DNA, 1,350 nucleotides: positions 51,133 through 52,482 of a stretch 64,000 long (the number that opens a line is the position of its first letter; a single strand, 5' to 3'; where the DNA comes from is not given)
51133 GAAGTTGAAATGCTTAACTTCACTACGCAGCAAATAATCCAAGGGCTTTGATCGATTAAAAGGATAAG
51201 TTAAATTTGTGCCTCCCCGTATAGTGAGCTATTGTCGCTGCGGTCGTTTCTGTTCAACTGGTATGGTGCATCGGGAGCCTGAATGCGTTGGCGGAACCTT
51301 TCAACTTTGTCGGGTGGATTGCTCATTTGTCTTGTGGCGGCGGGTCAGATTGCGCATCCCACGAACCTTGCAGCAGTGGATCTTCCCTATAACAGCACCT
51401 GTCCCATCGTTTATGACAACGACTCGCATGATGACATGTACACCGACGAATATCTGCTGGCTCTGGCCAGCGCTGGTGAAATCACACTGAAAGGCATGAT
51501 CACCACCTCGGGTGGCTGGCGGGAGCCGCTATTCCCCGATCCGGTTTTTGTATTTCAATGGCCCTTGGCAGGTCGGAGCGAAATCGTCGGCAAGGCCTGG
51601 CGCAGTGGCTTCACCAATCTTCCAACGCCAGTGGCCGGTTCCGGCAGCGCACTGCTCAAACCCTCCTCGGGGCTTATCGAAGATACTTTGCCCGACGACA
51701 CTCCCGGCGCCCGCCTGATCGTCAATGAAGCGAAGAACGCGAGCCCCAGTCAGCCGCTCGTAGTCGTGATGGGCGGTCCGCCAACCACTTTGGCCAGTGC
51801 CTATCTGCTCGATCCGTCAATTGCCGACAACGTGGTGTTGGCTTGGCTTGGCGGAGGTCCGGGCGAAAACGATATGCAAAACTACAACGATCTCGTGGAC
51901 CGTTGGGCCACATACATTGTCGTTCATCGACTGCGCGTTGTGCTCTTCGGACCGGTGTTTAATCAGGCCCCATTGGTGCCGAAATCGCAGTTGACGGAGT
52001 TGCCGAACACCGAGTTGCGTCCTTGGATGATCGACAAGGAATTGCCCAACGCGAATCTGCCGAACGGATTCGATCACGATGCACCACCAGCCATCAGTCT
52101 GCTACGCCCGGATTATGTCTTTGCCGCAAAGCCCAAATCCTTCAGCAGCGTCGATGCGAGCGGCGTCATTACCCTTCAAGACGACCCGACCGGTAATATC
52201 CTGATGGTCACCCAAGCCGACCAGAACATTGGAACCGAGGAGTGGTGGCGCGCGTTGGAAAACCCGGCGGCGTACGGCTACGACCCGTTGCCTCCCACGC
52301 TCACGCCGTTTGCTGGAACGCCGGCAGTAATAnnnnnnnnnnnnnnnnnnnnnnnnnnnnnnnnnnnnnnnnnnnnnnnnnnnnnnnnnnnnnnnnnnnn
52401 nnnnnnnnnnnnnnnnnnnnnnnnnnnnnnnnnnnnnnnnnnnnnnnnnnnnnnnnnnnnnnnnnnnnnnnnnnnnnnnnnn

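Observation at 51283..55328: Tandem secreted nucleoside-hydrolase-fold proteins fused to CBM6-like glycan-binding modules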

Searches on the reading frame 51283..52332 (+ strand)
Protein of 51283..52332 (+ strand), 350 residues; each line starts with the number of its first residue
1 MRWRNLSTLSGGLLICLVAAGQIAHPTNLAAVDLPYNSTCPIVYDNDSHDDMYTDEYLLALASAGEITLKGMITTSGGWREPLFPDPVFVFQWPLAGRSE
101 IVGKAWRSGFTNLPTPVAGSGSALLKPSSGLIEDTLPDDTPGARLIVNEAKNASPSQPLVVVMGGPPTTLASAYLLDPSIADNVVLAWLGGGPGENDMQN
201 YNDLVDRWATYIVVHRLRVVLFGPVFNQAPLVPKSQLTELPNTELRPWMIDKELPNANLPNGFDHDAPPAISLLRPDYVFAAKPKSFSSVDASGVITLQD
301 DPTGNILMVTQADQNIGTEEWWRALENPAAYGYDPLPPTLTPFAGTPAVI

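Call 9: search_solved_structures(query=window:51283-52332:+, max_evalue=10, show_alignments=2)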
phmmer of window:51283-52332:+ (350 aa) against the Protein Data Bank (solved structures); distinct sequences matched with E-value up to 10: 4.
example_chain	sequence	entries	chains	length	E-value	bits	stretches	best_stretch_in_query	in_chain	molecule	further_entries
8b31_A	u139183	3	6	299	0.03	16.7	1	105-174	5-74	UTP--glucose-1-phosphate uridylyltransferase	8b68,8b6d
4ztk_A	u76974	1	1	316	0.33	13.3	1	292-329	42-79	Cell division protein FtsI/penicillin binding protein 2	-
2cwp_A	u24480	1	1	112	0.61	12.4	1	261-318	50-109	MetRS related protein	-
3t8i_A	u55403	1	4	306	0.77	12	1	160-211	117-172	Purine nucleosidase, (IunH-2)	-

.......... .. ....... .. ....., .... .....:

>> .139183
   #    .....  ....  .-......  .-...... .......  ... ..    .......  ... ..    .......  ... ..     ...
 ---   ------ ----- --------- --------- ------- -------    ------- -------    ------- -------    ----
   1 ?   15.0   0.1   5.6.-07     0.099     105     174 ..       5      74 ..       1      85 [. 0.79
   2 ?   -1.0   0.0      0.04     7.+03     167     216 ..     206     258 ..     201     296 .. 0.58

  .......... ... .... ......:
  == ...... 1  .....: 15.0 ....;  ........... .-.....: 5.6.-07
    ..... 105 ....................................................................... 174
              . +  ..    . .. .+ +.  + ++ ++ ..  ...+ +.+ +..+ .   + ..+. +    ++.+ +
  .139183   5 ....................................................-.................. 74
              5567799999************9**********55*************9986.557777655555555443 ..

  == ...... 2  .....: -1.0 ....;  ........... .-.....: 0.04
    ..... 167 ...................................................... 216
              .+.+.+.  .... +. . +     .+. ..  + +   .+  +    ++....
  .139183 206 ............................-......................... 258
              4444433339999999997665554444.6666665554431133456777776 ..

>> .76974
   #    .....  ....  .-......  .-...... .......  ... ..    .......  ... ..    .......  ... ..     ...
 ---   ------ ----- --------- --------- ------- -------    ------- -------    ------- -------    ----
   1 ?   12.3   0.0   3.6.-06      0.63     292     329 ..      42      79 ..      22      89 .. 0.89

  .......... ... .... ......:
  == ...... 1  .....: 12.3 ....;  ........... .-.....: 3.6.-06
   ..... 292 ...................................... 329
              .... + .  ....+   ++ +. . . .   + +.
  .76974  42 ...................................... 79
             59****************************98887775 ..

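Call 12: search_solved_structures(query=A1, max_evalue=1, show_alignments=0)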
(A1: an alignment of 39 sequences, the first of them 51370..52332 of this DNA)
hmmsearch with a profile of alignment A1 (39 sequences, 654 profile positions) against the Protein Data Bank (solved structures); distinct sequences matched with E-value up to 1: 53.
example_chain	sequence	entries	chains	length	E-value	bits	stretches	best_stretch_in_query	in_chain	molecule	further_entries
8zvk_A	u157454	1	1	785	4e-49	170.7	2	390-501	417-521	AaBgIC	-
5g56_A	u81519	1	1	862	2.6e-34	121.8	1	347-524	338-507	CARBOHYDRATE BINDING FAMILY 6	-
2y8k_A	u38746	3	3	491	5.5e-34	120.7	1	347-501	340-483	CARBOHYDRATE BINDING FAMILY 6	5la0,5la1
5la2_A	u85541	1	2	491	5.5e-34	120.7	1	347-501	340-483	Carbohydrate binding family 6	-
1uxz_A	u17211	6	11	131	1.8e-20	76.1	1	389-500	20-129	CELLULASE B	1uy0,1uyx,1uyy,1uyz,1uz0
5fui_A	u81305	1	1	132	1.4e-16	63.2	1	387-499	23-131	ENDO-1,3-BETA-GLUCANASE, FAMILY GH16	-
1w9s_A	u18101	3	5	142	2.7e-14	55.6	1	377-496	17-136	BH0236 PROTEIN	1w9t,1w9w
2cdo_A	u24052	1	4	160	4.3e-11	45.1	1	392-480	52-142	BETA-AGARASE 1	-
2cdp_A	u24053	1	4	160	6.4e-11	44.5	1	393-480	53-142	BETA-AGARASE 1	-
8j3y_A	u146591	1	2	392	4e-08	35.2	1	391-498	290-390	Putative polysaccharide-binding protein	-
8j3x_A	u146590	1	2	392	4e-08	35.2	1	391-498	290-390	Putative polysaccharide-binding protein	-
3t8j_A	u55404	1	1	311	1.8e-06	29.8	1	158-208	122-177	Purine nucleosidase, (IunH-1)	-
3c7e_A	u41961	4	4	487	4.7e-06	28.4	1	399-499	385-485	Endo-1,4-beta-xylanase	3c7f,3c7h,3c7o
3c7g_A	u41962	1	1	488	4.7e-06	28.4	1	399-499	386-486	Endo-1,4-beta-xylanase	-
2w47_A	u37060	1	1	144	1.4e-05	26.8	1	395-503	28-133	LIPOLYTIC ENZYME, G-D-S-L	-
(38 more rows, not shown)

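Call 18: predict_structure(alignment_id=A1)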
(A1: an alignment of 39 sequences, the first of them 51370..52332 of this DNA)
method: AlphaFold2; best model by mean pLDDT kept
length: 321 residues; sequences in the alignment: 39
mean_pLDDT: 93.6   pTM: 0.93
mean pLDDT of the five models: 93.6, 93.2, 92.7, 91.5, 90.5
residues with pLDDT >= 90: 264; 70-90: 49; 50-70: 8; < 50: 0
segments of 3 or more residues with pLDDT < 50: none
pLDDT, mean of each block of 10 residues (from residue 1): 93 95 95 98 93 77 89 96 97 95 97 99 98 97 99 98 87 92 97 95 96 95 86 94 97 96 91 97 98 98 95 70 57
secondary structure, 60 per line:
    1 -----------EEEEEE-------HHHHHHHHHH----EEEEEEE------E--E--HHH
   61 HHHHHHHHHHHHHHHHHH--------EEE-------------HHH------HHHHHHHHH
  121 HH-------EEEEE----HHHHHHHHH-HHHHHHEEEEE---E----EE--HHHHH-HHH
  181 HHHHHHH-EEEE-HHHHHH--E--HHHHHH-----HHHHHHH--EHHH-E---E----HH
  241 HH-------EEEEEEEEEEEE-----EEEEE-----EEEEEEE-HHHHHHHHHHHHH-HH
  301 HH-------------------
elements in order: E12-17 H25-34 E39-45 H58-78 E87-89 H112-122 E130-134 H139-147 H149-154 E155-159 H172-176 H178-187 E189-192 H194-199 H205-210 H216-222 H239-242 E250-261 E267-271 E277-283 H285-297 H299-302

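Call 47: search_protein_representatives(protein=window:51370-52332:+)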
Query: 321 residues. Proteins with E-value up to 0.001 (for the whole library): 593; up to 1e-10: 325; up to 1e-30: 112. The best 150 are listed.
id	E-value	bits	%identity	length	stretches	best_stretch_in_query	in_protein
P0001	1.2e-214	728.3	100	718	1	1-321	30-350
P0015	1.3e-146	504.6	71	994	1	3-321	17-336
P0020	9.6e-146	501.7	70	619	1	2-319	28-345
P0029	3.0e-128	444.2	63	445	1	2-320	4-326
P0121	3.5e-102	358.5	53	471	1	4-319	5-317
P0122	1.6e-85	303.8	55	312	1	3-302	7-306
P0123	4.2e-79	282.7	46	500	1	5-318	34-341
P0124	4.3e-76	272.8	49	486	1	4-319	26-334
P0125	1.6e-75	270.8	57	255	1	3-250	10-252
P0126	6.4e-75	268.9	52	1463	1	4-303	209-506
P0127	1.3e-74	267.9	51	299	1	5-302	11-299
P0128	2.2e-74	267.1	48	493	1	1-319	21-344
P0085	5.8e-74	265.7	49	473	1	3-303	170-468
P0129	9.5e-74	265.1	46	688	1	2-320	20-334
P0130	7.8e-72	258.8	49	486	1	5-319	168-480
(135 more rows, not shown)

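Call 58: search_protein_families(library=pfam, proteins=[window:51283-52332:+], max_evalue=10)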
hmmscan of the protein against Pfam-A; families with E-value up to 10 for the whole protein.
window:51283-52332:+ (350 aa): 2 families
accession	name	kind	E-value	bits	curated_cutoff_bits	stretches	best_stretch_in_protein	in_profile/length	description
PF01156.24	IU_nuc_hydro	-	1.9e-07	31.5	34.2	1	128-248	79-210/297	Inosine-uridine preferring nucleoside hydrolase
PF09023.15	Staphostatin_B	-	0.16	12.5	25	1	286-319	64-98/105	Staphostatin B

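Call 81: find_related_loci(query=A1, collection=genome_contigs, flank=6000)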
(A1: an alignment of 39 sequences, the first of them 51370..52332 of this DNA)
Query A1 (321 aa) in genome_contigs; peptide patterns used: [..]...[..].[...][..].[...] (x = any residue, [..] = any of these).
39 stretches matched a pattern; 35 encode a relative of the query (tblastn E <= 1e-3); 34 distinct loci.
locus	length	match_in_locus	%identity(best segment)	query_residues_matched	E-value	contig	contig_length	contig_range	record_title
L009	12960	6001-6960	71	1-321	3e-152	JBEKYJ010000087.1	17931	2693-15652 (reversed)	MAG: Verrucomicrobiia bacterium isolate SPRUCE 672 SPRUCE_672_87, whole genome shotgun sequence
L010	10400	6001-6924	48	5-318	8e-84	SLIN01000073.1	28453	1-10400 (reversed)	MAG: Spirochaetales bacterium isolate CSSed165cm_200 CSSed16-5cm-2861, whole genome shotgun sequence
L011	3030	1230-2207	48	1-321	1e-84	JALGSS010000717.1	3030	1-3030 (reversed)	MAG: Candidatus Zipacnadia bacterium isolate AB_3033_Bin_153 AB_3033_Bin_153_scaffold_64489, whole genome shotgun sequen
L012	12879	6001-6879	50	13-303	1e-80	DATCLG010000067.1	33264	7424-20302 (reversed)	MAG TPA_asm: Longimicrobiales bacterium isolate SMAG_U7116 k141_646994, whole genome shotgun sequence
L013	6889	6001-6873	49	3-302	3e-77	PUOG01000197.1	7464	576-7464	MAG: Spirochaetaceae bacterium isolate B1Sed10_148R1 B1-Sed10-C15171, whole genome shotgun sequence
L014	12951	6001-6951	46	5-321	7e-74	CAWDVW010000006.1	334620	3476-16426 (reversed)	MAG: Candidatus Dadabacteria bacterium isolate MFD05684.bin.1.387 genome assembly, contig: contig_58129, whole genome sh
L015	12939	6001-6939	45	3-303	1e-72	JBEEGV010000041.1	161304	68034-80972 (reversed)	MAG: Verrucomicrobiota bacterium isolate BP_778 scaffold_3353839, whole genome shotgun sequence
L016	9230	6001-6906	42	1-303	3e-69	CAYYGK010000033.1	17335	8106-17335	MAG TPA_asm: uncultured Eubacteriales bacterium isolate SRP141376_co4_318 genome assembly, contig: NODE_5668_length_1733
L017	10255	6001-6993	42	2-321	2e-68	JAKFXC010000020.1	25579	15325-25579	MAG: Candidatus Omnitrophota bacterium isolate ND2_Bin_17 ND2_0000183, whole genome shotgun sequence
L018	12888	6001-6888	45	1-294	4e-68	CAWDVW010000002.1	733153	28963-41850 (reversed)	MAG: Candidatus Dadabacteria bacterium isolate MFD05684.bin.1.387 genome assembly, contig: contig_19298, whole genome sh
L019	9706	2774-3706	40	5-318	6e-65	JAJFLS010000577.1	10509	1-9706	MAG: Opitutales bacterium isolate OFTM265 OFTM265_576, whole genome shotgun sequence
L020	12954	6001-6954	42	5-303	3e-62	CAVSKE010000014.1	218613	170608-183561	MAG: uncultured Acidobacteriota bacterium isolate MFD02360.bin.2.183 genome assembly, contig: contig_19051, whole genome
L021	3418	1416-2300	41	5-302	2e-60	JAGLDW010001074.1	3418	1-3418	MAG: Lentisphaeria bacterium isolate SW_4_46 ROV167.bin.46.fa_1074, whole genome shotgun sequence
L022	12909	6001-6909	41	5-306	6e-55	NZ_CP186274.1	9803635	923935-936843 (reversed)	Singulisphaera sp. PoT chromosome, complete genome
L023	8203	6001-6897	44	1-302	4e-62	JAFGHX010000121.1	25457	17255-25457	MAG: Kiritimatiellae bacterium isolate Zod_Metabat.16 k87_3143171, whole genome shotgun sequence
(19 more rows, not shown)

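Call 85: search_protein_families(library=pfam, proteins=[L015:55-1746:+, L015:1808-2713:+, L015:2562-3395:+, L015:3504-4925:+, L015:4930-5892:+, L015:5932-6942:+, L015:7045-7818:+, L015:7890-8924:+, L015:8860-10152:+, L015:10589-12040:+], max_evalue=0.0001)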
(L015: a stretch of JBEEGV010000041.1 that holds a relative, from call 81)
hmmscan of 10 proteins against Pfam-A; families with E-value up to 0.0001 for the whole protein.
L015:55-1746:+ (563 aa): 0 families

L015:1808-2713:+ (301 aa): 2 families
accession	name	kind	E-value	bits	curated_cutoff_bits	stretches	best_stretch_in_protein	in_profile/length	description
PF00535.33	Glycos_transf_2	-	4.6e-35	121.5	23.3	1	63-227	1-167/168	Glycosyl transferase family 2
PF13641.12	Glyco_tranf_2_3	-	2.2e-06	28.3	27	1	62-228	3-175/230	Glycosyltransferase like family 2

L015:2562-3395:+ (277 aa): 5 families
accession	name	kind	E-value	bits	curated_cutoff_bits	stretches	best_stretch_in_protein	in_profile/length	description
PF13489.12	Methyltransf_23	-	6.8e-10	39.4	27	1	65-212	11-162/164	Methyltransferase domain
PF08242.18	Methyltransf_12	-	5.4e-09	37.1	30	1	80-170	1-97/98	Methyltransferase domain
PF13649.12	Methyltransf_25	-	3.5e-08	34.5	27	1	79-165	1-94/97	Methyltransferase domain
PF08241.18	Methyltransf_11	-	7.1e-07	30.2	21.2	1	80-165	1-88/95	Methyltransferase domain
PF00398.26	RrnaAD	-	7.9e-05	22.3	24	0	78-122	33-78/263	Ribosomal RNA adenine dimethylase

L015:3504-4925:+ (473 aa): 1 family
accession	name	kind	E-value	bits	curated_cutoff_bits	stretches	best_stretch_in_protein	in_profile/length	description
PF03062.24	MBOAT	-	3.6e-27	96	27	1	165-388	84-327/337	MBOAT, membrane-bound O-acyltransferase family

L015:4930-5892:+ (320 aa): 0 families

L015:5932-6942:+ (336 aa): 1 family
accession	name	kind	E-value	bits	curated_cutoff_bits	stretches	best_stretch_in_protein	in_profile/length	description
PF01156.24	IU_nuc_hydro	-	3.2e-06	27.5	34.2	1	35-207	2-180/297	Inosine-uridine preferring nucleoside hydrolase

L015:7045-7818:+ (257 aa): 2 families
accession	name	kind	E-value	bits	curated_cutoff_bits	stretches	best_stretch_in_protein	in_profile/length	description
PF00483.29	NTP_transferase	-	2.4e-19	70.3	21.2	1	2-205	1-192/245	Nucleotidyl transferase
PF12804.13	NTP_transf_3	-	1.4e-06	29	27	1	3-57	1-50/160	MobA-like NTP transferase domain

L015:7890-8924:+ (344 aa): 5 families
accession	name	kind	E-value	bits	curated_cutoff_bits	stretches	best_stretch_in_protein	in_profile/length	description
PF01370.27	Epimerase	-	1.2e-44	153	20.9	1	3-236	1-240/240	NAD dependent epimerase/dehydratase family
PF16363.11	GDP_Man_Dehyd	-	3.4e-16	60.1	27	1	4-240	1-260/332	GDP-mannose 4,6 dehydratase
PF04321.23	RmlD_sub_bind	-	1.2e-15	57.8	27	1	1-237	1-214/287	RmlD substrate binding domain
PF01073.25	3Beta_HSD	-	7.9e-11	41.9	22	1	4-172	1-184/280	3-beta hydroxysteroid dehydrogenase/isomerase family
PF13460.12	NAD_binding_10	-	3.8e-05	24.1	27.2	1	7-152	1-132/184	NAD(P)H-binding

L015:8860-10152:+ (430 aa): 6 families
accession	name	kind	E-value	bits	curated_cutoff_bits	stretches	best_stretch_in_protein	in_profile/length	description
PF08484.17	Methyltransf_14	-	6e-66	221.6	23.5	1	266-424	2-160/160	C-methyltransferase C-terminal domain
PF08421.16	Methyltransf_13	-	1.4e-18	67.3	31.3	1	25-86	1-62/62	Putative zinc binding domain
PF13489.12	Methyltransf_23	-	3.3e-13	50.1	27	1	105-255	7-158/164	Methyltransferase domain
PF08241.18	Methyltransf_11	-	3.3e-08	34.5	21.2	1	124-215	2-93/95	Methyltransferase domain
PF08242.18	Methyltransf_12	-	4.1e-08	34.3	30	1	123-215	1-98/98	Methyltransferase domain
PF13649.12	Methyltransf_25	-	1.9e-05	25.7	27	0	122-213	1-97/97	Methyltransferase domain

L015:10589-12040:+ (483 aa): 3 families
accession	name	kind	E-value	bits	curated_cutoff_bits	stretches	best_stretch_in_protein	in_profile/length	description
PF16254.10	DUF4910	-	2e-118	394.1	26.6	1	56-394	1-247/247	Domain of unknown function (DUF4910)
PF09940.16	DUF2172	-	6.3e-37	126.3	27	1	106-198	1-92/92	Domain of unknown function (DUF2172)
PF16221.11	HTH_47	-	7e-27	93.2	27.1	1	395-471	1-77/78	winged helix-turn-helix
